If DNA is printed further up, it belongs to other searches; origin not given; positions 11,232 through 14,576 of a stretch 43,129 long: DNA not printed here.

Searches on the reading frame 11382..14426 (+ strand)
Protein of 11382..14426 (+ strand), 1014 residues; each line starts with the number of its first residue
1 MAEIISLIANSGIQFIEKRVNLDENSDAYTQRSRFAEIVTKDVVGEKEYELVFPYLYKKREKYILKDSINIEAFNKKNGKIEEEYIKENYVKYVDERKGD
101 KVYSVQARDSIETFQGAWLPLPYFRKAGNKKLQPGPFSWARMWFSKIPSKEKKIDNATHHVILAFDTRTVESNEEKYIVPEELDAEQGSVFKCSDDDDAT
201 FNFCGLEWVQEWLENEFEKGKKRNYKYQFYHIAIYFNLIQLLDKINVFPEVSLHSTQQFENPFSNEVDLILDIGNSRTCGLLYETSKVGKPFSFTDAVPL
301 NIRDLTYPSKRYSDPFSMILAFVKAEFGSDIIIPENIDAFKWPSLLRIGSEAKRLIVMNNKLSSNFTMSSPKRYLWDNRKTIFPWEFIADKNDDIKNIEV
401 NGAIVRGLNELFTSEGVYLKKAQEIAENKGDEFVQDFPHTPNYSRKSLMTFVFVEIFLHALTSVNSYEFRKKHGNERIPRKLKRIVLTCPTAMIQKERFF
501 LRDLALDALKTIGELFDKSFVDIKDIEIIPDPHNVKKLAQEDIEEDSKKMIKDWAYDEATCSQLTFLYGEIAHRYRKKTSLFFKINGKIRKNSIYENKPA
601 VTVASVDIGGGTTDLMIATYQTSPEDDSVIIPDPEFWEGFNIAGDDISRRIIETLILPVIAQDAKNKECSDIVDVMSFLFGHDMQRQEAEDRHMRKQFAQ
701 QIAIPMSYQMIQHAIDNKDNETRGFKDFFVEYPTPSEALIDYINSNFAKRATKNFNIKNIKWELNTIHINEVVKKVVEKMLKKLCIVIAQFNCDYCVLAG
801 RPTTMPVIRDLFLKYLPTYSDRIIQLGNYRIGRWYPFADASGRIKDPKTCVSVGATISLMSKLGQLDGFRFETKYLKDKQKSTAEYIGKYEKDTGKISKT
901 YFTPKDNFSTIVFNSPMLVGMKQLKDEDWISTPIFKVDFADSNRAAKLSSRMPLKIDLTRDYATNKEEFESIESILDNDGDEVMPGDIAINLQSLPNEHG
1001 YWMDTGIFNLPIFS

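Call 8: search_protein_families(library=pfam, proteins=[window:11382-14426:+], max_evalue=0.01)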
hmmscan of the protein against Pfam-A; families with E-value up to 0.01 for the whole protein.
window:11382-14426:+ (1014 aa): 1 family
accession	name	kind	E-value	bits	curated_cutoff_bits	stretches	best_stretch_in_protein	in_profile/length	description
PF07520.16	SrfB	-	1e-213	712.8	27.1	1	4-1008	11-991/992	Virulence factor SrfB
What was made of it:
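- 11382..14426 (+): SrfB. A large ATPase-like protein with actin/Hsp70-type phosphate-1, phosphate-2 and adenosine motifs (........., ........, LAGRPT). Proposed core partner of the module. PF07520 1e-213 (call 8).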

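Call 22: search_protein_families(library=padloc, proteins=[window:11382-14426:+], max_evalue=0.001)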
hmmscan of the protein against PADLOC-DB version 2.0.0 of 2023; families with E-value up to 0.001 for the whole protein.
window:11382-14426:+ (1014 aa): 0 families

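Call 38: find_related_loci(query=window:11382-14426:+, collection=genome_contigs, flank=10000)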
Query window:11382-14426:+ (1014 aa) in genome_contigs; peptide patterns used: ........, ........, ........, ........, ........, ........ (x = any residue, [..] = any of these).
38 stretches matched a pattern; 1 encode a relative of the query (tblastn E <= 1e-3); 1 distinct loci.
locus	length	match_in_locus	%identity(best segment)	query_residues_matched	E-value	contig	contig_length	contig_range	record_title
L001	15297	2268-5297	75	1-1012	0e+0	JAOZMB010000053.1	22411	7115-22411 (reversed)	MAG: Bacteroidales bacterium isolate GMC2.metabat2.30 GMC2_296_length_22411_cov_12.553095, whole genome shotgun sequence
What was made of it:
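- Tried and rejected: With SrfB alone on genome_contigs it gave one locus (call 38).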

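Call 42: search_dna_similar(query=window:11382-14426:+, collection=plasmids, mode=protein, max_rows=30, rows=spread)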
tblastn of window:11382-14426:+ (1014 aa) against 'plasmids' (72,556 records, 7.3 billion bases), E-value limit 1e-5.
Records with a match: 144; places in all: 145; records where one place covers at least 80% of the query: 142.
Best place of each record, by identity: <60% 144.
By first word of the organism name: Klebsiella 114; Rahnella 12; Cereibacter 3; Mesorhizobium 2; Runella 1; Methylobacterium 1; Hyphomicrobiales 1; Haematospirillum 1; Ewingella 1; Salmonella 1; and 7 more.
By predicted mobility (MOB-suite, as given by PLSDB): non-mobilizable 127; conjugative 12; mobilizable 5.
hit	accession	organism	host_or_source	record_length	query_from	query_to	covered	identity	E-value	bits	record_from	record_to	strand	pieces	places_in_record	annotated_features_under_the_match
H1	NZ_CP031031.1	Runella sp. SP2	whole organism,freshwater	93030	5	1012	99%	35.4%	0e+0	605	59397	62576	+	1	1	virulence factor SrfB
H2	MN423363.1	Klebsiella pneumoniae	-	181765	98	1006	90%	29.0%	8e-101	357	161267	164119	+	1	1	SrfB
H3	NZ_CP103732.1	Klebsiella pneumoniae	Homo sapiens,blood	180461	98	1006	90%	29.0%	8e-101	357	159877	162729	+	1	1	virulence factor SrfB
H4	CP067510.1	Klebsiella pneumoniae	Homo sapiens,other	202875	98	1006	90%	29.0%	8e-101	357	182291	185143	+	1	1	virulence factor SrfB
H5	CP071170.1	Klebsiella pneumoniae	Homo sapiens,pure culture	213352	98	1006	90%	29.0%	8e-101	357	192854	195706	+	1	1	virulence factor SrfB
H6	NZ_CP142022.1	Klebsiella pneumoniae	Homo sapiens,culture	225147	98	1006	90%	29.0%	8e-101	357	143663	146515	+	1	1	virulence factor SrfB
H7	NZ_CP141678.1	Klebsiella pneumoniae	Homo sapiens,sputum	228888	98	1006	90%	29.0%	8e-101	357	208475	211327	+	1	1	virulence factor SrfB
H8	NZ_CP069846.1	Klebsiella pneumoniae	Homo sapiens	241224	98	1006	90%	29.0%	8e-101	357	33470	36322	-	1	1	virulence factor SrfB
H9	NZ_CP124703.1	Klebsiella pneumoniae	Homo sapiens,Sputum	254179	98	1006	90%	29.0%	8e-101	357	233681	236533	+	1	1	virulence factor SrfB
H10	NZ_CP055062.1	Klebsiella pneumoniae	Shek Wu Hui WWTPs_3 WWTPs effluent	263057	98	1006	90%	29.0%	8e-101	357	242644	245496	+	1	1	virulence factor SrfB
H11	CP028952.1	Klebsiella aerogenes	-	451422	98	1006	90%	29.0%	8e-101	357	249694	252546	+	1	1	virulence factor SrfB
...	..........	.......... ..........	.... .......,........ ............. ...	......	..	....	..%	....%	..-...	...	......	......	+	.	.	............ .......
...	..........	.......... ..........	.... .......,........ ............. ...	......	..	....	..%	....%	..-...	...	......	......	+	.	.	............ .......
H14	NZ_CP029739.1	Klebsiella pneumoniae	-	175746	98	1006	90%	29.0%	9e-101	356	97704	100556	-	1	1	virulence factor SrfB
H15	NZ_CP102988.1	Klebsiella pneumoniae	Dog,Small Animal Hospital, ...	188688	98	1006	90%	29.0%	9e-101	356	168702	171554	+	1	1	virulence factor SrfB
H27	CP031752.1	Cereibacter sphaeroides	cell culture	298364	95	1009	90%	28.6%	1e-111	389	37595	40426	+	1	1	virulence factor SrfB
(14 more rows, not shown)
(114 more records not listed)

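Call 45: get_annotated_region(hit=H1, flank=20000)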
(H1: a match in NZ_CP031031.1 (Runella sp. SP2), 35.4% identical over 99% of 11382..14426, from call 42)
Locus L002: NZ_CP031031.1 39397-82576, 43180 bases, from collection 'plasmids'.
description: Runella sp. SP2 plasmid pSP2_1, complete sequence
organism: Runella sp. SP2 (NCBI taxid 2268026)
taxonomy: Bacteria; Bacteroidota; Cytophagia; Cytophagales; Spirosomataceae; Runella; Runella sp. SP2
host: -; source: whole organism,freshwater; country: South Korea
typing (MOB-suite, as given by PLSDB): non-mobilizable
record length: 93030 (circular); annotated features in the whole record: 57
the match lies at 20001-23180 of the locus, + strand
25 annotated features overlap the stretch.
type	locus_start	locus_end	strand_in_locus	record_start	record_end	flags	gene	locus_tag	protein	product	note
CDS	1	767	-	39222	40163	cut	-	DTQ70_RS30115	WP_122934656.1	ParA family protein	-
CDS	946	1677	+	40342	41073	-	-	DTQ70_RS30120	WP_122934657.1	DUF6088 family protein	-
CDS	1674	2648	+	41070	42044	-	-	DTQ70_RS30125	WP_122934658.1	nucleotidyl transferase AbiEii/AbiGii toxin family protein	-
CDS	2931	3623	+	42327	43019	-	-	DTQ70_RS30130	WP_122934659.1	hypothetical protein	-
CDS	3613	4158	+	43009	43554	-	-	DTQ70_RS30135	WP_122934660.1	BREX protein BrxB domain-containing protein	-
CDS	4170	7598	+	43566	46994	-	brxC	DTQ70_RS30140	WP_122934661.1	BREX system P-loop protein BrxC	-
CDS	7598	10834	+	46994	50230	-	-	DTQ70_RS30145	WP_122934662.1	type II restriction endonuclease subunit M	-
CDS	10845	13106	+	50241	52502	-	-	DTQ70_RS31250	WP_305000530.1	AAA family ATPase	-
CDS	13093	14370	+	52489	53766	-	-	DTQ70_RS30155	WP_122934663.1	restriction endonuclease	-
CDS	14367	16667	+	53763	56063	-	pglZ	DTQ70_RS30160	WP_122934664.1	BREX-1 system phosphatase PglZ type B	-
CDS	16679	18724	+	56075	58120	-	brxL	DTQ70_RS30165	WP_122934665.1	protease Lon-related BREX system protein BrxL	GO:0008150 - biological_process [Evidence IEA]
CDS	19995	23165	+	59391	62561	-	-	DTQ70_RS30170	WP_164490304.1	virulence factor SrfB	-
CDS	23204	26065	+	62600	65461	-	-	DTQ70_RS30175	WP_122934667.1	virulence factor SrfC family protein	-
CDS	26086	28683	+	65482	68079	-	-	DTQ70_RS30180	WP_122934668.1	S8 family serine peptidase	GO:0006508 - proteolysis [Evidence IEA]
CDS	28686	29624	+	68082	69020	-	-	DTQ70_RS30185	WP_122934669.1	hypothetical protein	-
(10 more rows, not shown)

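Call 46: get_annotated_region(hit=H3, flank=10000)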
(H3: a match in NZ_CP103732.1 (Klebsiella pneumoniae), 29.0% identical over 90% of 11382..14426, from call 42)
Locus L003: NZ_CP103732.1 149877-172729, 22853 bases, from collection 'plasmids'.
description: Klebsiella pneumoniae strain 913 plasmid pMB2930_1, complete sequence
organism: Klebsiella pneumoniae (NCBI taxid 573)
taxonomy: Bacteria; Pseudomonadota; Gammaproteobacteria; Enterobacterales; Enterobacteriaceae; Klebsiella; Klebsiella pneumoniae
host: -; source: Homo sapiens,blood; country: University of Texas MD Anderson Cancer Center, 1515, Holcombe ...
typing (MOB-suite, as given by PLSDB): non-mobilizable; replicon IncFIB,IncHI1B,IncU
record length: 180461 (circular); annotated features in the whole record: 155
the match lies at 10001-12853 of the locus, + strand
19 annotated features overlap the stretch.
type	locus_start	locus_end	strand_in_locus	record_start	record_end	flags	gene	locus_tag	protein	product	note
CDS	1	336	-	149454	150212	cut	-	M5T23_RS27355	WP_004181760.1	hypothetical protein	-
CDS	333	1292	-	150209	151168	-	-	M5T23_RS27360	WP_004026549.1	DNA replication terminus site-binding protein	GO:0006274 - DNA replication termination [Evidence IEA]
CDS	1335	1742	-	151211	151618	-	-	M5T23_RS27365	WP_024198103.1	hypothetical protein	-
CDS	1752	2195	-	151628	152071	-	-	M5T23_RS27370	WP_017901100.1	hypothetical protein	-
CDS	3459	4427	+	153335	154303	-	-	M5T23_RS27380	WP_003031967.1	IS110 family transposase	-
CDS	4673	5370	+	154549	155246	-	-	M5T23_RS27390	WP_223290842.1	IS1 family transposase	-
CDS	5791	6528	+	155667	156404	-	-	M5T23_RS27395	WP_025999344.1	glycine zipper domain-containing protein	-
CDS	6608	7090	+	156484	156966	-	-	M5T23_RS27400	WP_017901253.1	hypothetical protein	-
CDS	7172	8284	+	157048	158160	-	-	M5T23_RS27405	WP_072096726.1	tellurite resistance domain protein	-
CDS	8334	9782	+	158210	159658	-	-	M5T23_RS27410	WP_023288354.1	SrfA family protein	-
CDS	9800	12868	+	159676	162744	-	-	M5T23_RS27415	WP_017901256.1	virulence factor SrfB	-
CDS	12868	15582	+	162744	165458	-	-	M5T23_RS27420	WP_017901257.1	virulence factor SrfC family protein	-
CDS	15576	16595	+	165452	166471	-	-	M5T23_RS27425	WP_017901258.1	hypothetical protein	-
CDS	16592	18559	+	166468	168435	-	-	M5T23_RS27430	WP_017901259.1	vWA domain-containing protein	-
CDS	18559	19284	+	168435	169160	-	-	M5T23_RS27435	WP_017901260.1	ABC transporter ATP-binding protein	-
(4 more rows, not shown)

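Call 47: get_annotated_region(hit=H27, flank=12000)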
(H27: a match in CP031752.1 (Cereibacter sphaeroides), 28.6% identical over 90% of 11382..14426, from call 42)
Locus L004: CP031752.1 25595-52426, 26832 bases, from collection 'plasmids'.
description: Cereibacter sphaeroides strain EBL0706 plasmid p.A, complete sequence
organism: Cereibacter sphaeroides (NCBI taxid 1063)
taxonomy: Bacteria; Pseudomonadota; Alphaproteobacteria; Rhodobacterales; Paracoccaceae; Cereibacter; Cereibacter sphaeroides
host: -; source: cell culture; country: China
typing (MOB-suite, as given by PLSDB): non-mobilizable; replicon rep_cluster_252
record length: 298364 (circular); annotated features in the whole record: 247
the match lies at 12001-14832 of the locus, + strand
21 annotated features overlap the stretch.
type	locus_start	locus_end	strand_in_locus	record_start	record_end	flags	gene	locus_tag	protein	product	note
CDS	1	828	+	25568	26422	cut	-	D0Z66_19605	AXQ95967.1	sugar phosphate isomerase/epimerase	-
CDS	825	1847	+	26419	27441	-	-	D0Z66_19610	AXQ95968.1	hypothetical protein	-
CDS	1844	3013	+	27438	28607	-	-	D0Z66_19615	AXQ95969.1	FAD-binding oxidoreductase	-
CDS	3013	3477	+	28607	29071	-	-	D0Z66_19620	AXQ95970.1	GtrA family protein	-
CDS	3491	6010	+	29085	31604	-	-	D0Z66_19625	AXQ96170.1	glycosyltransferase family 2 protein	-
CDS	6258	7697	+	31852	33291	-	-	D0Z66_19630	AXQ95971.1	hypothetical protein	-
CDS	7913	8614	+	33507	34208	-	-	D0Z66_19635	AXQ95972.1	hypothetical protein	-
CDS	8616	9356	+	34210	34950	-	-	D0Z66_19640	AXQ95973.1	hypothetical protein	-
CDS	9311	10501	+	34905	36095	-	-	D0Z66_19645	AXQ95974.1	serine protease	-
CDS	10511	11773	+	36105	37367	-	-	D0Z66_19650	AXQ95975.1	hypothetical protein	-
CDS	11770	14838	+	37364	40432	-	-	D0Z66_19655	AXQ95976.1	virulence factor SrfB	-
CDS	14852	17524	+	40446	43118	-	-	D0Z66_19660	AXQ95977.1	hypothetical protein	-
CDS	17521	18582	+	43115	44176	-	-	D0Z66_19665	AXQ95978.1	hypothetical protein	-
CDS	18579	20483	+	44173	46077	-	-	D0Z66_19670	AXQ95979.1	VWA domain-containing protein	-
CDS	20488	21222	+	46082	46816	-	-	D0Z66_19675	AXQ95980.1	ATP-binding cassette domain-containing protein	-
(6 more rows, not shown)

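Call 55: search_solved_structures(query=window:11382-14426:+, max_evalue=1)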
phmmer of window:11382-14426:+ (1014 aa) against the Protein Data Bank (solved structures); distinct sequences matched with E-value up to 1: 0.
